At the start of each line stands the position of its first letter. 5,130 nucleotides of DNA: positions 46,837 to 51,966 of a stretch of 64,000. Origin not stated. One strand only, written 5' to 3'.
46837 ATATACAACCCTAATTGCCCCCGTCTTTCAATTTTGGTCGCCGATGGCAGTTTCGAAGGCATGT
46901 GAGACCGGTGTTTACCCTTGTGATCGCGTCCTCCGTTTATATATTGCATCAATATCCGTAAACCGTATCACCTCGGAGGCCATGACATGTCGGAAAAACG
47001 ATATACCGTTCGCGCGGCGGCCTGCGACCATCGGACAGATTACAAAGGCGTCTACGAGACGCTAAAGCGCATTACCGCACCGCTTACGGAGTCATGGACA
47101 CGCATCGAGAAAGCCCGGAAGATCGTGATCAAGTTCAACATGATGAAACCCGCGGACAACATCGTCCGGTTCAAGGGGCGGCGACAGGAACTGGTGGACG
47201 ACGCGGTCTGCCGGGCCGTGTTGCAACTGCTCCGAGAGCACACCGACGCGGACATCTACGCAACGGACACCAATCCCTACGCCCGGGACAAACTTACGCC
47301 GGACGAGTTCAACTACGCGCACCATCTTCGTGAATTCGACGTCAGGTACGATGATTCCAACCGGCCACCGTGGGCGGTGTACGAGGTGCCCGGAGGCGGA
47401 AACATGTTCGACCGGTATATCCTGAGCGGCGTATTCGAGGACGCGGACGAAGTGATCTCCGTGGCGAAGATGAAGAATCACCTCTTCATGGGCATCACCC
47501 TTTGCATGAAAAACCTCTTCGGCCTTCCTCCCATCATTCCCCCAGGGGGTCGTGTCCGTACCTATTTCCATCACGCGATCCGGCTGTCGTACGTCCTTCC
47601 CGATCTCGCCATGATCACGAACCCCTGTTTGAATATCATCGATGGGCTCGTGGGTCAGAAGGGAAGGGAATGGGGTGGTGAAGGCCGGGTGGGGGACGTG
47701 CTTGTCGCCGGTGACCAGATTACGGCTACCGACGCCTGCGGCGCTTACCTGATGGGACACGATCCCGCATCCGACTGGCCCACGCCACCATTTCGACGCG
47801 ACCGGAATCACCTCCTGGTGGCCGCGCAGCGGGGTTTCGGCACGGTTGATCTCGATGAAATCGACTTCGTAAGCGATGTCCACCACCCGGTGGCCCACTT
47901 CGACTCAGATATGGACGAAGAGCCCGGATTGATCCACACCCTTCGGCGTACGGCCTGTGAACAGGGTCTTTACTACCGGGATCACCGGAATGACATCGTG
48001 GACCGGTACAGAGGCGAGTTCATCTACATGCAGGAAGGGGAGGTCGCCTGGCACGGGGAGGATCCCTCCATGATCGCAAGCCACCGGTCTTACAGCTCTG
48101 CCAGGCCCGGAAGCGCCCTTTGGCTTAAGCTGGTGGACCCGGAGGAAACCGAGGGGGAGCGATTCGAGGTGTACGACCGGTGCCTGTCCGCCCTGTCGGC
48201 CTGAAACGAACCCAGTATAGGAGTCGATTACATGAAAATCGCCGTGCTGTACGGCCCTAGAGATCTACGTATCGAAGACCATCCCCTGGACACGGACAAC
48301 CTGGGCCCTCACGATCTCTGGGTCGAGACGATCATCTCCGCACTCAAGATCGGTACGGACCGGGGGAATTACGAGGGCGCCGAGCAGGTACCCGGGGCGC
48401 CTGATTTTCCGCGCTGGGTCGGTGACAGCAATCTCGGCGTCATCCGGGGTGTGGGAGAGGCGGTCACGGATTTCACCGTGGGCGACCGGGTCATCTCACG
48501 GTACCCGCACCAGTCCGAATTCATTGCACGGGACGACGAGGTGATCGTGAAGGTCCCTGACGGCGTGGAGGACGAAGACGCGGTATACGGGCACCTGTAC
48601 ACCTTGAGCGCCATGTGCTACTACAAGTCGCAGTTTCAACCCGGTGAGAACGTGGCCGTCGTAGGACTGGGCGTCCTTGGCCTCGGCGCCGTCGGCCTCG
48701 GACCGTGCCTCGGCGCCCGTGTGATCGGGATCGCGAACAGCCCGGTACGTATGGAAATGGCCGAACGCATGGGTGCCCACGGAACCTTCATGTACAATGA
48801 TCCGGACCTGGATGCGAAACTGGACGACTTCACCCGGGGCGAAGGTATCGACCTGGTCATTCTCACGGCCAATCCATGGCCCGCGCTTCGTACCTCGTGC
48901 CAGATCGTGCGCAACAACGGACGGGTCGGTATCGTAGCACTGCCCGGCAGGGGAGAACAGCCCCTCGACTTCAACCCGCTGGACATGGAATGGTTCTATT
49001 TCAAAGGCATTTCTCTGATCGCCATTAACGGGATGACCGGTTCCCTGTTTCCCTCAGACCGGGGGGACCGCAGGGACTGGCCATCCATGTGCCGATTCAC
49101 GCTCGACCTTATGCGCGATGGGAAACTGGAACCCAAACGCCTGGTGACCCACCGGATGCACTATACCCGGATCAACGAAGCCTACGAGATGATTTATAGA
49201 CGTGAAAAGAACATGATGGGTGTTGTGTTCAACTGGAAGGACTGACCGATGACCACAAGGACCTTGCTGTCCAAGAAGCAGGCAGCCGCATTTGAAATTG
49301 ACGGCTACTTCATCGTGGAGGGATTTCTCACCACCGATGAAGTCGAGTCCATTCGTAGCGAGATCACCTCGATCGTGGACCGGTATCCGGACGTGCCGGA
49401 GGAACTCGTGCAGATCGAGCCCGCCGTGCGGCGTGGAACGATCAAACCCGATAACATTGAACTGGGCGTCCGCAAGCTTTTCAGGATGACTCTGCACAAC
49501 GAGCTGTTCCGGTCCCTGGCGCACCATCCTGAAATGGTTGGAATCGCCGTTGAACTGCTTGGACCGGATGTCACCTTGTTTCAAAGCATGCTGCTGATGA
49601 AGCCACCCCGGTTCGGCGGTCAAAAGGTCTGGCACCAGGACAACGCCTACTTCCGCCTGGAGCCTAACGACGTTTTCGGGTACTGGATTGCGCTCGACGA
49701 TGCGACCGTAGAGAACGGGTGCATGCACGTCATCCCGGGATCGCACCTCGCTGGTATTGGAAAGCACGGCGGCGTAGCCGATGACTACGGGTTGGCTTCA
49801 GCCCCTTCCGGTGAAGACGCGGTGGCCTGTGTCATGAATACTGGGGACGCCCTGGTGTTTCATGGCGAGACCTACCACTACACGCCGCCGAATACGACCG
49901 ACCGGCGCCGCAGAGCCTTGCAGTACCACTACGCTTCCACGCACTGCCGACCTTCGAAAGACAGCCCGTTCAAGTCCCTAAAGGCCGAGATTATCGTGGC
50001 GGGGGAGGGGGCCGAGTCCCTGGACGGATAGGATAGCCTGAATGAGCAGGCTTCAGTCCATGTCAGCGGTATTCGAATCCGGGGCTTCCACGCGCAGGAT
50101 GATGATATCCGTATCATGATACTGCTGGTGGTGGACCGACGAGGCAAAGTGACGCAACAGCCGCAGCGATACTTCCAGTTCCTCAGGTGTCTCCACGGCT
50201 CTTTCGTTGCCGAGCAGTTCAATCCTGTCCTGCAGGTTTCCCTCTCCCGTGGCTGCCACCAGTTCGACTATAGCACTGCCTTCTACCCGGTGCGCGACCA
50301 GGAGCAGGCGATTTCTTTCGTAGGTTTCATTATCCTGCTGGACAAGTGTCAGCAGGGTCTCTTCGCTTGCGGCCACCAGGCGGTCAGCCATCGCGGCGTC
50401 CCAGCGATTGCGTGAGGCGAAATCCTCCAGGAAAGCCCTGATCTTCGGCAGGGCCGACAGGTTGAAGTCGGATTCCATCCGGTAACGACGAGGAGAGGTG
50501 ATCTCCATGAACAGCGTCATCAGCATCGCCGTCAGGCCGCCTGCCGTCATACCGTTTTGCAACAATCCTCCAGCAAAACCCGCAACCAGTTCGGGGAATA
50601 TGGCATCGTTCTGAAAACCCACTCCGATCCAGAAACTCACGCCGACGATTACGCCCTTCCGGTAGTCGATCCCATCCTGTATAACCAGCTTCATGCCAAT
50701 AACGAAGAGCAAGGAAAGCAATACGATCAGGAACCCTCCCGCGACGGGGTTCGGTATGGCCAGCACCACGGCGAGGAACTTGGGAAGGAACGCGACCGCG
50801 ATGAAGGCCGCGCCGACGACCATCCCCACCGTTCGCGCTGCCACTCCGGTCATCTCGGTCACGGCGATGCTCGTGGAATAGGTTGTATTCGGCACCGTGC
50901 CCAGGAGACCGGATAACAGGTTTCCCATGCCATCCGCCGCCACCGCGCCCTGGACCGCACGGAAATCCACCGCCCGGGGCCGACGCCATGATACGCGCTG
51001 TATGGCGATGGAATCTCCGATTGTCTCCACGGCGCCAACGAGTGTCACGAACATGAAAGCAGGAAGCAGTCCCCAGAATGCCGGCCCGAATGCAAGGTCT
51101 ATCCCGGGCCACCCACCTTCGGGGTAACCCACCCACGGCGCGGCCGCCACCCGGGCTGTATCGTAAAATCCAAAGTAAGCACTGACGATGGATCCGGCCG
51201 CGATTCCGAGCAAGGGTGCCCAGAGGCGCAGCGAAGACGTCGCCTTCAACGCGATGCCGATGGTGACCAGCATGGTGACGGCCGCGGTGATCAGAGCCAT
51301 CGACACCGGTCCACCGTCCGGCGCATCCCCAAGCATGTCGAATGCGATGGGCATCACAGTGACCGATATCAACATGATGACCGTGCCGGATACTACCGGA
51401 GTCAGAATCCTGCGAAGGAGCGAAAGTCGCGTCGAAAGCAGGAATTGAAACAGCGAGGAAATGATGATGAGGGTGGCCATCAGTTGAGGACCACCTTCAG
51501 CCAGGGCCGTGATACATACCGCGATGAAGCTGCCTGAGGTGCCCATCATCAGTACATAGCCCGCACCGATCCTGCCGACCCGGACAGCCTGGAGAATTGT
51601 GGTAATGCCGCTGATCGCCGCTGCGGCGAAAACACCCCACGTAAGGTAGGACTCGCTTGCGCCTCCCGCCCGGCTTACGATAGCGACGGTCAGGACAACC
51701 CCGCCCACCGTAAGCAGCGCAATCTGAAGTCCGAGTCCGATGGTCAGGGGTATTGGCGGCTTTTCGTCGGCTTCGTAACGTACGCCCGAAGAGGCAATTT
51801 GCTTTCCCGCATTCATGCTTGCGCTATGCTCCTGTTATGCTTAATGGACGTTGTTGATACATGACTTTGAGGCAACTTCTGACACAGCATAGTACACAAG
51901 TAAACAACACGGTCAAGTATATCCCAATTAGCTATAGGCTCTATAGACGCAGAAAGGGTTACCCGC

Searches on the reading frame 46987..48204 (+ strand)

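Call 41: search_protein_families(library=pfam, proteins=[window:46987-48204:+], max_evalue=0.0001)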
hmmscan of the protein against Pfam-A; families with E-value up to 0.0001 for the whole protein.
window:46987-48204:+ (405 aa): 1 family
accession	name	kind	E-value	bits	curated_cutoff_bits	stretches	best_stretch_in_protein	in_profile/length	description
PF04015.17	DUF362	-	9.7e-25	88.2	24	1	47-253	2-199/200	Domain of unknown function (DUF362)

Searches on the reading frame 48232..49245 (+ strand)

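Call 41: search_protein_families(library=pfam, proteins=[window:48232-49245:+], max_evalue=0.0001)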
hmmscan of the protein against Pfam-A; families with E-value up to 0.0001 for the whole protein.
window:48232-49245:+ (337 aa): 1 family
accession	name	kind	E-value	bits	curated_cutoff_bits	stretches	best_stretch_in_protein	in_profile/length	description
PF00107.32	ADH_zinc_N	-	4.3e-17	62.7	31.8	1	149-268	2-115/129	Zinc-binding dehydrogenase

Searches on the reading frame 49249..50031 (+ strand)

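Call 41: search_protein_families(library=pfam, proteins=[window:49249-50031:+], max_evalue=0.0001)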
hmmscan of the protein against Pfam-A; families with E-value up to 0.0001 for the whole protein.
window:49249-50031:+ (260 aa): 1 family
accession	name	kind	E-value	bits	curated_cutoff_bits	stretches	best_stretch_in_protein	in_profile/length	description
PF05721.19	PhyH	-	7.6e-43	147.7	22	1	15-223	1-213/213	Phytanoyl-CoA dioxygenase (PhyH)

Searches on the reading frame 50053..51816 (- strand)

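Call 41: search_protein_families(library=pfam, proteins=[window:50053-51816:-], max_evalue=0.0001)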
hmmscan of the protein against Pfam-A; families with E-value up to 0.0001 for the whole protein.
window:50053-51816:- (587 aa): 1 family
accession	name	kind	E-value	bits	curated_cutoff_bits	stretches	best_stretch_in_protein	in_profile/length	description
PF00860.26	Xan_ur_permease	-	2.9e-49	168.2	27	1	26-401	4-383/389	Permease family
